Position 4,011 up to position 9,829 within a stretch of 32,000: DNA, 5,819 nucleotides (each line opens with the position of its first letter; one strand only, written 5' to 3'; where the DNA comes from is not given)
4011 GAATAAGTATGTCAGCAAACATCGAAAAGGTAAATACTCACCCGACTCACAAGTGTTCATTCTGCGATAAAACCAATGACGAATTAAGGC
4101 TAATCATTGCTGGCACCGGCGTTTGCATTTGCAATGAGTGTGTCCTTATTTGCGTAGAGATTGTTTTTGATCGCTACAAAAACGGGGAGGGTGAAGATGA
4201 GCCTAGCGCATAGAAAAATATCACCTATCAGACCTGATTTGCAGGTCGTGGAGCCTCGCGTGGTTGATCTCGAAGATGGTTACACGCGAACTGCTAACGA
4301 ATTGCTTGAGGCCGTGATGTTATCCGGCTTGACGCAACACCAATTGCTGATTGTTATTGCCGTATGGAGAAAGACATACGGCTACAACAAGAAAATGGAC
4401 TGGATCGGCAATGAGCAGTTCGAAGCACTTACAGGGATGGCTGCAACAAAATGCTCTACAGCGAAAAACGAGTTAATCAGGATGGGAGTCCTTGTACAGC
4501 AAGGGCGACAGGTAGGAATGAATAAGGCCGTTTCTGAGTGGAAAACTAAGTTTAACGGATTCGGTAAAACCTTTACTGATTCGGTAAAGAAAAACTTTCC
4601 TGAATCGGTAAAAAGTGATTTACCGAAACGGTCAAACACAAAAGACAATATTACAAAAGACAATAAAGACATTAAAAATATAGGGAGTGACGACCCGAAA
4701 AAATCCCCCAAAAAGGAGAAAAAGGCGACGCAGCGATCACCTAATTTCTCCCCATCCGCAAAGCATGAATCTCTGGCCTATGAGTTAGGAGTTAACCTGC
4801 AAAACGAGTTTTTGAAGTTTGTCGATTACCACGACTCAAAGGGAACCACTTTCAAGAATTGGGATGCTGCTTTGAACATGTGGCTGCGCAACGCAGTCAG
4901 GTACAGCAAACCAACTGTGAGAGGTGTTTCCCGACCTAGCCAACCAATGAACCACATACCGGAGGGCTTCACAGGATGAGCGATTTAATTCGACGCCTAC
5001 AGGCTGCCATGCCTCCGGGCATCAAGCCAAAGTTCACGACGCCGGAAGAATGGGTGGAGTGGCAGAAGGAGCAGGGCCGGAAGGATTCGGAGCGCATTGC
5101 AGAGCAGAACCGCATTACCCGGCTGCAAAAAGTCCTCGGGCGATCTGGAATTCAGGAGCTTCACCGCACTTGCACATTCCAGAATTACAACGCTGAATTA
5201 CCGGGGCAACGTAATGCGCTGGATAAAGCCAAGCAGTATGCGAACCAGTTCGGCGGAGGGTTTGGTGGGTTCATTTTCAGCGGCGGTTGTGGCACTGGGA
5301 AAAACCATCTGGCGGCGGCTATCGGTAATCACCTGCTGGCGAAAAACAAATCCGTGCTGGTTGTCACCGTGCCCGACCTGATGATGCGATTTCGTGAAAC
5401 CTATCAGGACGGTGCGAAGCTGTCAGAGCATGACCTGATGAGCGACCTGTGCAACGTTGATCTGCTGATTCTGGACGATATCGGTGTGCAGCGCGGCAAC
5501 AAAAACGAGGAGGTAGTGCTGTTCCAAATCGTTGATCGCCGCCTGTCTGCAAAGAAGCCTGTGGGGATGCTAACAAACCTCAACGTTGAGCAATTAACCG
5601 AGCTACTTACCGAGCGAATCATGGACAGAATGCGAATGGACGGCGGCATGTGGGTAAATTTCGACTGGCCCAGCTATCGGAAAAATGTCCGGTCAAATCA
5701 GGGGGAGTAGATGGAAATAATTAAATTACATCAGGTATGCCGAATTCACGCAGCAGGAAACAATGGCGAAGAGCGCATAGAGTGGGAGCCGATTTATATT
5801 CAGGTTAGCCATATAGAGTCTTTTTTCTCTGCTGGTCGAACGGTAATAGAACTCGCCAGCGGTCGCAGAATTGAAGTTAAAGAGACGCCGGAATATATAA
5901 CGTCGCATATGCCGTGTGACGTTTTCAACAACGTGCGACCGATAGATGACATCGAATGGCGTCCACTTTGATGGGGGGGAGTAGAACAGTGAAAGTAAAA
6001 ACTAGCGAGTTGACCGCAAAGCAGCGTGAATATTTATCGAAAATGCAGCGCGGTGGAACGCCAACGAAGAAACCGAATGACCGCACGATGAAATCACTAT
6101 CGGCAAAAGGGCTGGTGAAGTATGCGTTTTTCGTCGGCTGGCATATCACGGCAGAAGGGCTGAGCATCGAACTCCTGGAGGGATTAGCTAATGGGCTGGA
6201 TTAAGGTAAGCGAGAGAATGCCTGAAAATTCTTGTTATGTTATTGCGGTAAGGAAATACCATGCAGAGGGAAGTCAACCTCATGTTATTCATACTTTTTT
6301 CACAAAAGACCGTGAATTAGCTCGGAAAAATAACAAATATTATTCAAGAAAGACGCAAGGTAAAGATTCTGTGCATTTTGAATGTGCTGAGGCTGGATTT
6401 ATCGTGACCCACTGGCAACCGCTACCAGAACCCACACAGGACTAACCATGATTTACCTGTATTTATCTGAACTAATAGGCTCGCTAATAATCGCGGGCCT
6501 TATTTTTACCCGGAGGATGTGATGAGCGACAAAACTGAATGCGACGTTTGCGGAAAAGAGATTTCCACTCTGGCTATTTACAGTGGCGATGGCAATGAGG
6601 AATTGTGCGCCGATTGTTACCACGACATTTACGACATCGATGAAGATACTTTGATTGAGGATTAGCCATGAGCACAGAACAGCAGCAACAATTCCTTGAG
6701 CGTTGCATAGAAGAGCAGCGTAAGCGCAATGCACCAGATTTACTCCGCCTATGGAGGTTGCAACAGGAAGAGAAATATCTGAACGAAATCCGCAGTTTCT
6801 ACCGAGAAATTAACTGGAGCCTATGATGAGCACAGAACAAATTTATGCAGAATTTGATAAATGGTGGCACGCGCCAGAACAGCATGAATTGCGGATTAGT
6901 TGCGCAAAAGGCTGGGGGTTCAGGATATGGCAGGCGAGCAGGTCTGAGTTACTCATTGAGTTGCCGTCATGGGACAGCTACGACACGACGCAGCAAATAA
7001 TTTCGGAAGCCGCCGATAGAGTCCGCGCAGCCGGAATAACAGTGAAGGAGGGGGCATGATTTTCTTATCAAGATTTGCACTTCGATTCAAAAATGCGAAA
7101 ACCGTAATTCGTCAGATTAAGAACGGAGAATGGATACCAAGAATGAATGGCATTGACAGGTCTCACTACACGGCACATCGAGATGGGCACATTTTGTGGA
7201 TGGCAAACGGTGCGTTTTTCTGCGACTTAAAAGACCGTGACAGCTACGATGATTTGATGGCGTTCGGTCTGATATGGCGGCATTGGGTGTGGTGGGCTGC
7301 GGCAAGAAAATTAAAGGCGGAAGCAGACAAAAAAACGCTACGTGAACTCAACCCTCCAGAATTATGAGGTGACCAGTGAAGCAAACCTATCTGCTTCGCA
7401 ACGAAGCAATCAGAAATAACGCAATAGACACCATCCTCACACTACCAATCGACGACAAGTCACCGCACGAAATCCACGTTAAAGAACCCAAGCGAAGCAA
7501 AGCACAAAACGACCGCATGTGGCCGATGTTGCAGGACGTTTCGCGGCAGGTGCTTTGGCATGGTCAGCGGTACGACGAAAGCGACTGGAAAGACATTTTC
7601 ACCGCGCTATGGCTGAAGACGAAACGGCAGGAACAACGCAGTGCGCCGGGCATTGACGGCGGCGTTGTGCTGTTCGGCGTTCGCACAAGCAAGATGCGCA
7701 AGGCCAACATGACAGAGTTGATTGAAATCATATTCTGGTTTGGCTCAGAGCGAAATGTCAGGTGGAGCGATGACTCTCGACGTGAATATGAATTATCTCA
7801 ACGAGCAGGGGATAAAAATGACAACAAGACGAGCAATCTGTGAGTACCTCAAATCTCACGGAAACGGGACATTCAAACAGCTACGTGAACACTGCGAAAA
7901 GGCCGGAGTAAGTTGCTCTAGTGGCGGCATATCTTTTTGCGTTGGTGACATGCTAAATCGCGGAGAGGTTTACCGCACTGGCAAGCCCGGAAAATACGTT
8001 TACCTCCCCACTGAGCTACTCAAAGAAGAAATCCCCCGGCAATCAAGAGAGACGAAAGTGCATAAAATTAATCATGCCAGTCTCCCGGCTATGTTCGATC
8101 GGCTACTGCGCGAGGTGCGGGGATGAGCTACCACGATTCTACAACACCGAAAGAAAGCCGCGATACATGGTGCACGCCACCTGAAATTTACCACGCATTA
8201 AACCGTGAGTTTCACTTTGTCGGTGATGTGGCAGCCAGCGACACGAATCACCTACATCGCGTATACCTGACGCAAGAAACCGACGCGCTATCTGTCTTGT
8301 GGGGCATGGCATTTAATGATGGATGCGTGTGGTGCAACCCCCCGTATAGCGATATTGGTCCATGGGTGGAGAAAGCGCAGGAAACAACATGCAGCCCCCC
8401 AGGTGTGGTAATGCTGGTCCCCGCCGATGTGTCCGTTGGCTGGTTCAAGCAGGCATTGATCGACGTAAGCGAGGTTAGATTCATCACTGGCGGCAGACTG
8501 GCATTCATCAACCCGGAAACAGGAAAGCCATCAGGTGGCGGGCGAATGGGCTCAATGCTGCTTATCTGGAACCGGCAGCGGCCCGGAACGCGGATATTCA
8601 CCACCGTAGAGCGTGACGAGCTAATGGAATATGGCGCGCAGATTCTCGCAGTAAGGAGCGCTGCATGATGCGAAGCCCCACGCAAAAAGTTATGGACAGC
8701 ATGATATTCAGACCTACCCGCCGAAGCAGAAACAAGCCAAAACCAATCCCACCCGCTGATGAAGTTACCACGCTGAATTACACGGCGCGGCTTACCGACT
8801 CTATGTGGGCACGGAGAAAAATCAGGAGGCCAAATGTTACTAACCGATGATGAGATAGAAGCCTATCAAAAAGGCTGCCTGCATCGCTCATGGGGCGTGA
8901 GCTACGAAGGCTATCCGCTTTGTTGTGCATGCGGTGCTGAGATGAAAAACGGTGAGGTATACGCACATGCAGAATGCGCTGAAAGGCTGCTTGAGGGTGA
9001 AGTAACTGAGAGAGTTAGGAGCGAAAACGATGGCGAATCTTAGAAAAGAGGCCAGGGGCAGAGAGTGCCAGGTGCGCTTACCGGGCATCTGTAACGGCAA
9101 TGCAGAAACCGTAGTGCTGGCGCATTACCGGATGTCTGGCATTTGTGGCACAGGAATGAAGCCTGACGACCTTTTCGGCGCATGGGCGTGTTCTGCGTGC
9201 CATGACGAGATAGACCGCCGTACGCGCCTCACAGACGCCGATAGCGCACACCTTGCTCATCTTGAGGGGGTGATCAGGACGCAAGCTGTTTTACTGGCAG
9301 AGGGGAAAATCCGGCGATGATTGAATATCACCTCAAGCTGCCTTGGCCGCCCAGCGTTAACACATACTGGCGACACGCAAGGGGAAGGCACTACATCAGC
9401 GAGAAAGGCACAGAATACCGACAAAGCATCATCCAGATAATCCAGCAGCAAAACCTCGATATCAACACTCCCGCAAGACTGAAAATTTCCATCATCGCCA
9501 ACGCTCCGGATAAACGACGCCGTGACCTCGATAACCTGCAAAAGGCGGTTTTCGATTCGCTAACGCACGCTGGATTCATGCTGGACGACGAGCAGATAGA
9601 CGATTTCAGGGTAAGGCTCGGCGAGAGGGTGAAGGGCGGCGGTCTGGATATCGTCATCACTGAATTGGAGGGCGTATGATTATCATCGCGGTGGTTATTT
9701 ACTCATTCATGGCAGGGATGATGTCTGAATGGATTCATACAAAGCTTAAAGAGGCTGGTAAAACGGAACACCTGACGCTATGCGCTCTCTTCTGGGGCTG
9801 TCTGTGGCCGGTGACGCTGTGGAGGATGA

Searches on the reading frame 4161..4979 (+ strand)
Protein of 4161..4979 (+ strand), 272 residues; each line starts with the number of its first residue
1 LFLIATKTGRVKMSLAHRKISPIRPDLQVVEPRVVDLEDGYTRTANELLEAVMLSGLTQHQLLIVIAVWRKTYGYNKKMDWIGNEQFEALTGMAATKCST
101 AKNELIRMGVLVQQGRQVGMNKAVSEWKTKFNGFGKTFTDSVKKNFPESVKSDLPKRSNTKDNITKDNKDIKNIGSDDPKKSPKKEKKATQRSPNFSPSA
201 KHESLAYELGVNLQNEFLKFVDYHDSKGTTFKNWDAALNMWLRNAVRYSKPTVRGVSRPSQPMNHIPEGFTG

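Call 68: search_protein_families(library=pfam, proteins=[window:4161-4979:+], max_evalue=0.001)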
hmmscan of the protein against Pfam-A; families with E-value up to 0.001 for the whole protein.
window:4161-4979:+ (272 aa): 1 family
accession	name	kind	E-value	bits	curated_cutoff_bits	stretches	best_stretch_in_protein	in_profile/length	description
PF04492.19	Phage_rep_O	-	5.2e-36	123.5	28.7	1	33-127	1-95/95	Bacteriophage replication protein O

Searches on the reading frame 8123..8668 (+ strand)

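Call 68: search_protein_families(library=pfam, proteins=[window:8123-8668:+], max_evalue=0.001)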
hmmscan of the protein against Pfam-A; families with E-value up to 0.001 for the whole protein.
window:8123-8668:+ (181 aa): 1 family
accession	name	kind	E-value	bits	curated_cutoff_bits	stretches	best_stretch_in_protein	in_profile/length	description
PF05869.16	Dam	-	6.2e-49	166.4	28.1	1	6-173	2-168/169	DNA N-6-adenine-methyltransferase (Dam)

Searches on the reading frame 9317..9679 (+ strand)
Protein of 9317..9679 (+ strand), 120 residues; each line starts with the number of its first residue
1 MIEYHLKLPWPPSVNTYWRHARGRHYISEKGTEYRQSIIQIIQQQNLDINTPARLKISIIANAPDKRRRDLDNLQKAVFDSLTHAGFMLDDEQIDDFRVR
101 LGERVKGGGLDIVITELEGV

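Call 68: search_protein_families(library=pfam, proteins=[window:9317-9679:+], max_evalue=0.001)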
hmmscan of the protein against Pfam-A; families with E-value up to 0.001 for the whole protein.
window:9317-9679:+ (120 aa): 1 family
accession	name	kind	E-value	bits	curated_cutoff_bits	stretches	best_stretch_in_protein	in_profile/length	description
PF05866.16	RusA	-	1.1e-16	62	22.8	1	9-100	1-110/124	Endodeoxyribonuclease RusA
